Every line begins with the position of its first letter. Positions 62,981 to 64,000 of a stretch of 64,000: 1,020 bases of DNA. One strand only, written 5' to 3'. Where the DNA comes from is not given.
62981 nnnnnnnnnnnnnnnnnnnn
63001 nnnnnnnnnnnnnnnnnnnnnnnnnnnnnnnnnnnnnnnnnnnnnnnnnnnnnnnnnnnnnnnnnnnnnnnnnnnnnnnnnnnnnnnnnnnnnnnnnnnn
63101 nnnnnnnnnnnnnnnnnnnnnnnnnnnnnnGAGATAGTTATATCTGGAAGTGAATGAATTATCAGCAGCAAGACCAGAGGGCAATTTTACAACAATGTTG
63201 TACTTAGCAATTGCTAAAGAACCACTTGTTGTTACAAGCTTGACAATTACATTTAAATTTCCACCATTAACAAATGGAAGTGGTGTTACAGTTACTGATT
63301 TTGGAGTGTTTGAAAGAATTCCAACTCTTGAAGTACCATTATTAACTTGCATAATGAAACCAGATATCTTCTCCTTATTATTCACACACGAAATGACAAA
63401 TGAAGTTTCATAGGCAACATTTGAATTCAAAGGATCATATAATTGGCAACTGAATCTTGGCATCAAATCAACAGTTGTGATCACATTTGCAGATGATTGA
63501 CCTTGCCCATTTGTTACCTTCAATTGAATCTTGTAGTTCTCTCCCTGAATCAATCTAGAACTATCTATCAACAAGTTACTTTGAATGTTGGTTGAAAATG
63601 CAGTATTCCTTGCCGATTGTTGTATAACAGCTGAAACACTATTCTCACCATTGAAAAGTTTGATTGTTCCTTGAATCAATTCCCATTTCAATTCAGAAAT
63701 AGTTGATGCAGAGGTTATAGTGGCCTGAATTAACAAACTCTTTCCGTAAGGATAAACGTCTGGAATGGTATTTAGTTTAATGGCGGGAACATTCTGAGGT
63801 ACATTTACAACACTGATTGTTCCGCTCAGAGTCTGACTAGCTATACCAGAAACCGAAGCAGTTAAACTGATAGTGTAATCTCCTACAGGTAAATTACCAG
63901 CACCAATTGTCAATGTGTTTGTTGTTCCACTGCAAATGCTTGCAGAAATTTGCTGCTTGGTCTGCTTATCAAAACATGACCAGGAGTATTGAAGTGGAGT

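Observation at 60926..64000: Single-pass receptor kinase carrying a GPS/GAIN-like autoproteolysis motif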

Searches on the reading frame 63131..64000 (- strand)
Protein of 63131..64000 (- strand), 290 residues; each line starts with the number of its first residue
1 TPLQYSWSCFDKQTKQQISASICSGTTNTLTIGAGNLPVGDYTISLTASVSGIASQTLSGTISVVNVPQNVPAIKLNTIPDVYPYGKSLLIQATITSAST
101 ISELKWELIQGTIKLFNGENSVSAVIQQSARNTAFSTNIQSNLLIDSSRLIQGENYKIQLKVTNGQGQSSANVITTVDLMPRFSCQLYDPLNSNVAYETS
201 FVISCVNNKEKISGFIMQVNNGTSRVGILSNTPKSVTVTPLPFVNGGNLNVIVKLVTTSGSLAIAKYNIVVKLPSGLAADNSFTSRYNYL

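Call 65: predict_structure(alignment_id=A3)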
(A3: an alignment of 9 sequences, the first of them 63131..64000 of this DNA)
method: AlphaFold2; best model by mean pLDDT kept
length: 290 residues; sequences in the alignment: 9
mean_pLDDT: 85.4   pTM: 0.62
mean pLDDT of the five models: 85.4, 82.7, 79.9, 79.9, 77.8
residues with pLDDT >= 90: 111; 70-90: 157; 50-70: 19; < 50: 3
segments of 3 or more residues with pLDDT < 50: 288-290
pLDDT, mean of each block of 10 residues (from residue 1): 85 83 80 79 91 87 73 89 91 91 93 87 88 83 94 94 90 92 89 81 84 88 87 88 82 89 90 76 52
secondary structure, 60 per line:
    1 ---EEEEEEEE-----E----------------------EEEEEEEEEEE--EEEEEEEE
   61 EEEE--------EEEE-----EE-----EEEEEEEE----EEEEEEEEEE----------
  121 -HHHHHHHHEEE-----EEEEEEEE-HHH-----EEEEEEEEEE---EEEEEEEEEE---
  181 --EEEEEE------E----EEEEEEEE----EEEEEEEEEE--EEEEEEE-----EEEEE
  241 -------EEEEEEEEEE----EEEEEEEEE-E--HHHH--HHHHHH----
elements in order: E4-11 E40-50 E53-64 E73-76 E89-96 E101-110 H122-129 E130-132 E138-145 E155-164 E168-177 E183-188 E200-207 E212-221 E224-230 E236-240 E248-257 E262-270 H275-278 H281-286

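Call 68: search_solved_structures(query=A3, max_evalue=10, show_alignments=1)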
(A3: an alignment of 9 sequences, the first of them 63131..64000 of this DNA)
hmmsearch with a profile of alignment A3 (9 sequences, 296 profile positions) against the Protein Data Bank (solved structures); distinct sequences matched with E-value up to 10: 17.
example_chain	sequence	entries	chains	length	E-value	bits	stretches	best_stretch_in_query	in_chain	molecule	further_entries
8q6t_I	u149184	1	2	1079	1.7e-07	33.9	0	142-183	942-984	Titin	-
6nz0_Z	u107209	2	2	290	2.5e-07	33.4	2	8-70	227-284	Dyslexia-associated protein KIAA0319-like protein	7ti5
8g4l_bm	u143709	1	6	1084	2.6e-06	30.1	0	150-175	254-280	Titin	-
7kpn_Z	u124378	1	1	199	0.012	18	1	143-172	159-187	Dyslexia-associated protein KIAA0319-like protein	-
9p4n_R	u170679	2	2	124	0.015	17.7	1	142-187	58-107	Dyslexia-associated protein KIAA0319-like protein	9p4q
5ezd_A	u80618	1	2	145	0.08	15.3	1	35-72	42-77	Kunitz-type protease inhibitor 1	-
6jcq_R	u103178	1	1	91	0.11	14.9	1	144-172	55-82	Dyslexia-associated protein KIAA0319-like protein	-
3lpw_A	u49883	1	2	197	0.11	14.8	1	149-172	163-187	A77-A78 domain from Titin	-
6ihb_R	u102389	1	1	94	0.11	14.8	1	144-172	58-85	Dyslexia-associated protein KIAA0319-like protein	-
7wjx_R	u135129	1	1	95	0.12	14.8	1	144-172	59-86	Dyslexia-associated protein KIAA0319-like protein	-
7wqp_R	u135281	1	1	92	0.14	14.6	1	143-172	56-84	Dyslexia-associated protein KIAA0319-like protein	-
2e7m_A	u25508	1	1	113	0.22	13.9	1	6-69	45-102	Protein KIAA0319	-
8hpo_K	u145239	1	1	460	0.23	13.8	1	217-278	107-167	Transcriptional regulatory protein UME1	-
8bnq_A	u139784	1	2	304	0.28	13.6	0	143-170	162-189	Titin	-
5h7v_A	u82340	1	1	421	0.37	13.1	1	35-72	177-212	Kunitz-type protease inhibitor 1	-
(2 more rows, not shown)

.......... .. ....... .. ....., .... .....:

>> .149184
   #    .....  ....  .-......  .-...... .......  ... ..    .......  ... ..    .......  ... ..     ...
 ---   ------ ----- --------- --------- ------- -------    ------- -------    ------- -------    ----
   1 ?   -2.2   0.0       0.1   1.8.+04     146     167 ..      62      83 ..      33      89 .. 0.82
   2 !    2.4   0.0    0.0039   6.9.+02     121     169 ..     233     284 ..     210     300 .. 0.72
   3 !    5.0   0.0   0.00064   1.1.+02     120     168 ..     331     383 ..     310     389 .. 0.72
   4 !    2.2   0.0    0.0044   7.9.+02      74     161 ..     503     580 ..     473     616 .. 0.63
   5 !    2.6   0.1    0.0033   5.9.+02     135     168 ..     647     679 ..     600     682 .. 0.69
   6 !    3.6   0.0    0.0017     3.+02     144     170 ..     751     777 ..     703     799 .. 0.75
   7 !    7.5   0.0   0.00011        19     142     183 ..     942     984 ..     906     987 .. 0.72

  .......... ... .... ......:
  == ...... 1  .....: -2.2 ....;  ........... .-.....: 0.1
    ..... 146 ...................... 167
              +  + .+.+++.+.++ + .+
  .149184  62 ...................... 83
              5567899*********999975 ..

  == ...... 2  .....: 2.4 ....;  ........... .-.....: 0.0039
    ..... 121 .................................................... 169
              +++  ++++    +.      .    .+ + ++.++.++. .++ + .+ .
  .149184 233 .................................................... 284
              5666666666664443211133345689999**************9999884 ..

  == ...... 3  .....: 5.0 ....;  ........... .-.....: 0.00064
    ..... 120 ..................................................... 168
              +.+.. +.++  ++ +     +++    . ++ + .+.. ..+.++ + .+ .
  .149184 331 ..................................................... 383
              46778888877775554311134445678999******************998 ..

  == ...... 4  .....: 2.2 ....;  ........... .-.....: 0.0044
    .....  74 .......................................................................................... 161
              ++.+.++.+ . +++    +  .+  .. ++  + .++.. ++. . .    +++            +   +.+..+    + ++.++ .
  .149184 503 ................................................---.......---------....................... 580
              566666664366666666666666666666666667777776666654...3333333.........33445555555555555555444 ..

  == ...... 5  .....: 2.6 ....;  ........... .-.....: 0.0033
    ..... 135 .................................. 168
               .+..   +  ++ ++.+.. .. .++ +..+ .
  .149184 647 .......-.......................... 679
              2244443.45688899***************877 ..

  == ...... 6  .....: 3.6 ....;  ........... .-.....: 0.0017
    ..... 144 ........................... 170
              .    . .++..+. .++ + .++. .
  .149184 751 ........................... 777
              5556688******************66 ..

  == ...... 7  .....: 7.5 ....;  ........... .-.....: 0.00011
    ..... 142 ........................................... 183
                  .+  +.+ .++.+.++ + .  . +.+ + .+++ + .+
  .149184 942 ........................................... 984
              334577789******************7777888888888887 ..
